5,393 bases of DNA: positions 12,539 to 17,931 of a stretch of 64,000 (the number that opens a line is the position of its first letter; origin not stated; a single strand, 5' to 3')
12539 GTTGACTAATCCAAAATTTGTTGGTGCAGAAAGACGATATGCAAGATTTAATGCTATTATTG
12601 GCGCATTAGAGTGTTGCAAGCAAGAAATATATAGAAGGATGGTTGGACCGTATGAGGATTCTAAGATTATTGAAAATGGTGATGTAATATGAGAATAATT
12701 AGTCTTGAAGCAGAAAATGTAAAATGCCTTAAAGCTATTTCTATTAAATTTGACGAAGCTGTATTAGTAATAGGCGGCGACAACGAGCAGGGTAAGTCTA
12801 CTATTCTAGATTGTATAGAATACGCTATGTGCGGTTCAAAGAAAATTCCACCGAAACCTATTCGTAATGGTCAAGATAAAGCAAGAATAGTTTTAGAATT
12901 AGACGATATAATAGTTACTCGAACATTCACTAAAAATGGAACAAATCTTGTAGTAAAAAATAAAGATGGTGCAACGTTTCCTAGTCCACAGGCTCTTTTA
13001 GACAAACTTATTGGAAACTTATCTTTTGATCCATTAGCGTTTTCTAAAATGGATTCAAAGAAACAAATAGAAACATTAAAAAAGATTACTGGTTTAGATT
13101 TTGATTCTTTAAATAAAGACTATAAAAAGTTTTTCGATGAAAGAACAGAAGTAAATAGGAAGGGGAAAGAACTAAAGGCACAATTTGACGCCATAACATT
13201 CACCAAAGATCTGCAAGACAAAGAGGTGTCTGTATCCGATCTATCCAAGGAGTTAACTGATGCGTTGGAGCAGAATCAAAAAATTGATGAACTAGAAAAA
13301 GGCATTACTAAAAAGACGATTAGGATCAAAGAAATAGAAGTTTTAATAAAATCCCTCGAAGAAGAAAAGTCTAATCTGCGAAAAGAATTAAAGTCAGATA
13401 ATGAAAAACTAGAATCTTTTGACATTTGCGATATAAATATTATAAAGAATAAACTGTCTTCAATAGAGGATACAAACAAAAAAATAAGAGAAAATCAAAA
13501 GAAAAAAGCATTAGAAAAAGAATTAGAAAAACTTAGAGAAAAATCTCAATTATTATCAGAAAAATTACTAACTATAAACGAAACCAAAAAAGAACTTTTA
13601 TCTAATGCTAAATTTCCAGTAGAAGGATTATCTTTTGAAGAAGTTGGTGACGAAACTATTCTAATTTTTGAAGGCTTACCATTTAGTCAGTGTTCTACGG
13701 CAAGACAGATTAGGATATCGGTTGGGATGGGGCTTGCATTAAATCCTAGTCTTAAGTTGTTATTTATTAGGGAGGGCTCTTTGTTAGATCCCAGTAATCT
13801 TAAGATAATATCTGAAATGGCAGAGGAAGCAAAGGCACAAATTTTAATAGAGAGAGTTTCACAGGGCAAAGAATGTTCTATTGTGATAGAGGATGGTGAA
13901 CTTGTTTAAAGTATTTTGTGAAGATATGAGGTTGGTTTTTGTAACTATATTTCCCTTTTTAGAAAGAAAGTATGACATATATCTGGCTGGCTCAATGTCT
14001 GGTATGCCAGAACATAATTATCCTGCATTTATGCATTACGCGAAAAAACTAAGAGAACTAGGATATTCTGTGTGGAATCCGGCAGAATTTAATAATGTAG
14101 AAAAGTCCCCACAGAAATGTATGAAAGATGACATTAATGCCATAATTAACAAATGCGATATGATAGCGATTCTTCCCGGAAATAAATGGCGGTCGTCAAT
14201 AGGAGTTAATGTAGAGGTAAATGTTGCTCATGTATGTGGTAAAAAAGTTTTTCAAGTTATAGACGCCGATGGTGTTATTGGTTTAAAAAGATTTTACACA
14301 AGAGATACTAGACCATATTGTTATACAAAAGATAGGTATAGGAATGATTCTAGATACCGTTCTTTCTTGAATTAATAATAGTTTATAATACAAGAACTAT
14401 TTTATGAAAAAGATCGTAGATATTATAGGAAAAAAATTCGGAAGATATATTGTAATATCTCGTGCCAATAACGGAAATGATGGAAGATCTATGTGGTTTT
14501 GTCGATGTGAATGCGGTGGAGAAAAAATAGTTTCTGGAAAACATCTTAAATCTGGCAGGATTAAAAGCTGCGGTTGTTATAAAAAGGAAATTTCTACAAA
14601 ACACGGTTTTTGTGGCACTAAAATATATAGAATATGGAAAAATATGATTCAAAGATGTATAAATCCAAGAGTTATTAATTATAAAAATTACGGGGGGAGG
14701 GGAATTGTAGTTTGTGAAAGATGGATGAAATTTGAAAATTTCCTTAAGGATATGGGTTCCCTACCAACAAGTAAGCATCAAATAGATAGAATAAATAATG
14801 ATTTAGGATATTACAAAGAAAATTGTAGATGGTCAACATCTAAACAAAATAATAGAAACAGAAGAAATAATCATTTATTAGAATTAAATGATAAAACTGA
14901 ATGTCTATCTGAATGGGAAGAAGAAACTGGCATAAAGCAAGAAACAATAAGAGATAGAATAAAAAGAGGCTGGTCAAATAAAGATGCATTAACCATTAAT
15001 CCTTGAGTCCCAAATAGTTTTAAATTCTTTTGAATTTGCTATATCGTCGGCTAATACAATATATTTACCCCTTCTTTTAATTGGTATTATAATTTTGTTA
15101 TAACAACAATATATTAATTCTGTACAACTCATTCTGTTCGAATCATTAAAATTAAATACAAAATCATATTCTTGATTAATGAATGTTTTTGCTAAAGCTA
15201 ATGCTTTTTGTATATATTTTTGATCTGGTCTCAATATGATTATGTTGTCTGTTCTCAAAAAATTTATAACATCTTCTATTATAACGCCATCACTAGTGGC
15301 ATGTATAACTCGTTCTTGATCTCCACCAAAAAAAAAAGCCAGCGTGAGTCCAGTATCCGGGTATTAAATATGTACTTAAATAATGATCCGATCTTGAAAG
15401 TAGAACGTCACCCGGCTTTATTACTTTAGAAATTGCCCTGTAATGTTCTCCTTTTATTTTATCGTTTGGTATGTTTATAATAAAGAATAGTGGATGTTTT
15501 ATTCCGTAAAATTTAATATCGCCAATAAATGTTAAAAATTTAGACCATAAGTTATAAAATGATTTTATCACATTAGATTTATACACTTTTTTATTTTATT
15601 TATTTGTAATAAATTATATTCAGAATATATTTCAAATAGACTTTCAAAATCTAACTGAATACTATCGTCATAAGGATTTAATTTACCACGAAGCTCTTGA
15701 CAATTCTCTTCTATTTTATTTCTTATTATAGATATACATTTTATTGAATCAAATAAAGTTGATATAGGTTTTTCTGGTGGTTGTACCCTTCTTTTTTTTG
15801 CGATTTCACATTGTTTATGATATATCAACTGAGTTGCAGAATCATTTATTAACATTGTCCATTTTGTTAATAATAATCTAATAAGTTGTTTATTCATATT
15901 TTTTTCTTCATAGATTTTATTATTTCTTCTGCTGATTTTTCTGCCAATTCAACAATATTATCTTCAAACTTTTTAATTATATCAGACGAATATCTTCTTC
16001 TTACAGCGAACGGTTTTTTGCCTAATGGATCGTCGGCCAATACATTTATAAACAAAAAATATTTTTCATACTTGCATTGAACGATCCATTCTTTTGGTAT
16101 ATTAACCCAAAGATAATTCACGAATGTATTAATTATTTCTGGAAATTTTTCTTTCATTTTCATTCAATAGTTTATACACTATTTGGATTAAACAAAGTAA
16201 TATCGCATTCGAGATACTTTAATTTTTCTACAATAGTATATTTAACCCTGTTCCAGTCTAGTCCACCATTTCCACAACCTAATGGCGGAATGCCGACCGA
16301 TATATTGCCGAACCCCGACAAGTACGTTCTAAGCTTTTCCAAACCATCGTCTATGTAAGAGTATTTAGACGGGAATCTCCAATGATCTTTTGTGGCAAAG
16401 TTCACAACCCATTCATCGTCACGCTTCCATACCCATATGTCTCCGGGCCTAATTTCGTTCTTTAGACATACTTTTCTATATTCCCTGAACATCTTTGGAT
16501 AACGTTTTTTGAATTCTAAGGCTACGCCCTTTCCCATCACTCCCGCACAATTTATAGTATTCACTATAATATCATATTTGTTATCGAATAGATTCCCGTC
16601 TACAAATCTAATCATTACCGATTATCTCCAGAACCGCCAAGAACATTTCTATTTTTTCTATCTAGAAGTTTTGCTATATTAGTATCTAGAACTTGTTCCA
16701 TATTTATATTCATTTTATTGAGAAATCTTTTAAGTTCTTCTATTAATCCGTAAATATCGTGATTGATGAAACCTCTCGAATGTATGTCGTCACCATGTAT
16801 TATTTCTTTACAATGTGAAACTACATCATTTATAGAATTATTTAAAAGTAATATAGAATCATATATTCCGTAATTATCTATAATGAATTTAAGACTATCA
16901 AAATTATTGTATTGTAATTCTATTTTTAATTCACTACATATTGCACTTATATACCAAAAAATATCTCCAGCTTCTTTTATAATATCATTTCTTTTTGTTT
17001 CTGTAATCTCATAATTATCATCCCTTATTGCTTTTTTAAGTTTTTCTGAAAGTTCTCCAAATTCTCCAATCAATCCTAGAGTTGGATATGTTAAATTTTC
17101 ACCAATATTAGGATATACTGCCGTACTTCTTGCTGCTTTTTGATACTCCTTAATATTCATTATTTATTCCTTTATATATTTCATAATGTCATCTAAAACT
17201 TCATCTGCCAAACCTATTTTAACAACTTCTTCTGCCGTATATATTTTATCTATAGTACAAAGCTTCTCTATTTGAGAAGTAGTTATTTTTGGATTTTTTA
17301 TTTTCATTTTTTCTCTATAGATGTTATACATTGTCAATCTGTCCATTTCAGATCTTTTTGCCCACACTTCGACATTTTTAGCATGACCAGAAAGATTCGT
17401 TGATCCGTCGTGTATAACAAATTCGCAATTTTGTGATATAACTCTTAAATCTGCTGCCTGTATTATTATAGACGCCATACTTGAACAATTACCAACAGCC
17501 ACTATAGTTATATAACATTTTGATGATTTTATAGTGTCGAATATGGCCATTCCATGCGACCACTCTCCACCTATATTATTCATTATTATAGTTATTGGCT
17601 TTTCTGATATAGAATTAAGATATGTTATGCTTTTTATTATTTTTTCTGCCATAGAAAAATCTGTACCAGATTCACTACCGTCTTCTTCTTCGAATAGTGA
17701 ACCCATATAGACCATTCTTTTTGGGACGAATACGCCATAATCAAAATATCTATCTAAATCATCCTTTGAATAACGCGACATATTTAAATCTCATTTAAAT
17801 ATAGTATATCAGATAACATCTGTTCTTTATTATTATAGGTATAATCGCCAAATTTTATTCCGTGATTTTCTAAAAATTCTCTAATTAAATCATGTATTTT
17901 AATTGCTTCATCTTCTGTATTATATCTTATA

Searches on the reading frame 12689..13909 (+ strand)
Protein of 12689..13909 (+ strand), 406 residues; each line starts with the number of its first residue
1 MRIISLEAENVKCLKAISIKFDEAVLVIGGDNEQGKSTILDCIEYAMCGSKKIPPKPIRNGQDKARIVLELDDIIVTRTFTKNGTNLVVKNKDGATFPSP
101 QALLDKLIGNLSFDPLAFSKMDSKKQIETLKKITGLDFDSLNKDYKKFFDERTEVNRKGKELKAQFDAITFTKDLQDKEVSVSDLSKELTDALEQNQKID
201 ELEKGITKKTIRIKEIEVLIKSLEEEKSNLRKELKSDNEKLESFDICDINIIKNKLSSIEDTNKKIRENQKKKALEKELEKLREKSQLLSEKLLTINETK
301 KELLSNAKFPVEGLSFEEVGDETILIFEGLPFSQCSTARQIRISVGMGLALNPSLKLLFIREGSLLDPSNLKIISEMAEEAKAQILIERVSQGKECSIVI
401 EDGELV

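Call 10: search_protein_families(library=phrogs, proteins=[window:12689-13909:+])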
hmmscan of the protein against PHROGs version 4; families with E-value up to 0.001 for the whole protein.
window:12689-13909:+ (406 aa): 8 families
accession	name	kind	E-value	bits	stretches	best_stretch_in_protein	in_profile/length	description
phrog_1499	-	unknown function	3.6e-88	297.7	1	1-404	3-422/427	-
phrog_28217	-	DNA, RNA and nucleotide metabolism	2.2e-10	40.7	1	1-72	1-75/806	DNA repair exonuclease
phrog_77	-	DNA, RNA and nucleotide metabolism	5.6e-09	36.1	1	1-301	296-623/967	SbcC-like subunit of palindrome specific endonuclease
phrog_3940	-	unknown function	1.7e-07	31.4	1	2-62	4-64/537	-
phrog_8323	-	unknown function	1.2e-06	28.3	1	1-78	49-100/623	-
phrog_1637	-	unknown function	5.7e-06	26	1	15-58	19-61/661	-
phrog_7507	-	unknown function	0.00036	21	0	1-305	2-316/483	-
phrog_9802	-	unknown function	0.00074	19.7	1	1-47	3-49/438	-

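Call 56: search_protein_families(library=pfam, max_evalue=0.001, proteins=[window:12689-13909:+])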
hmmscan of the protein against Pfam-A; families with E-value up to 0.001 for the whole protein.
window:12689-13909:+ (406 aa): 4 families
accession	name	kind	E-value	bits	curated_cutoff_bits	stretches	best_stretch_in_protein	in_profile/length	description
PF13476.12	AAA_23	-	5.8e-16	60.2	27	1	5-235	1-201/201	AAA domain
PF13175.12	AAA_15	-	1.8e-08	34.8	32.1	1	1-308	1-279/374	AAA ATPase domain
PF13555.12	AAA_29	-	7.5e-05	22.8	27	1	18-53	16-52/61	P-loop containing region of AAA domain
PF02463.25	SMC_N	-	0.00014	21.8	40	1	3-49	2-50/220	RecF/RecN/SMC N terminal domain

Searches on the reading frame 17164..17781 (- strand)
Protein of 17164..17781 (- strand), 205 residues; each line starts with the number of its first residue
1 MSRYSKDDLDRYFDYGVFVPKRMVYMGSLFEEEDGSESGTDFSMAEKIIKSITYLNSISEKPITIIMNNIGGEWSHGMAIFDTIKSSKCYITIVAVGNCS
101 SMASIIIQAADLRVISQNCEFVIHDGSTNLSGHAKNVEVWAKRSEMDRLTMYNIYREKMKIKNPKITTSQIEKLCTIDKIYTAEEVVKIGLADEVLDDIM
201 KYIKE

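Call 56: search_protein_families(library=pfam, max_evalue=0.001, proteins=[window:17164-17781:-])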
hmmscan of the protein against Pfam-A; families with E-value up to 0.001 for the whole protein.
window:17164-17781:- (205 aa): 1 family
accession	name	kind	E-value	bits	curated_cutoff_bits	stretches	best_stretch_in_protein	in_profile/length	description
PF00574.28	CLP_protease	-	6.5e-26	91.8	20.2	1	41-197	26-180/182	Clp protease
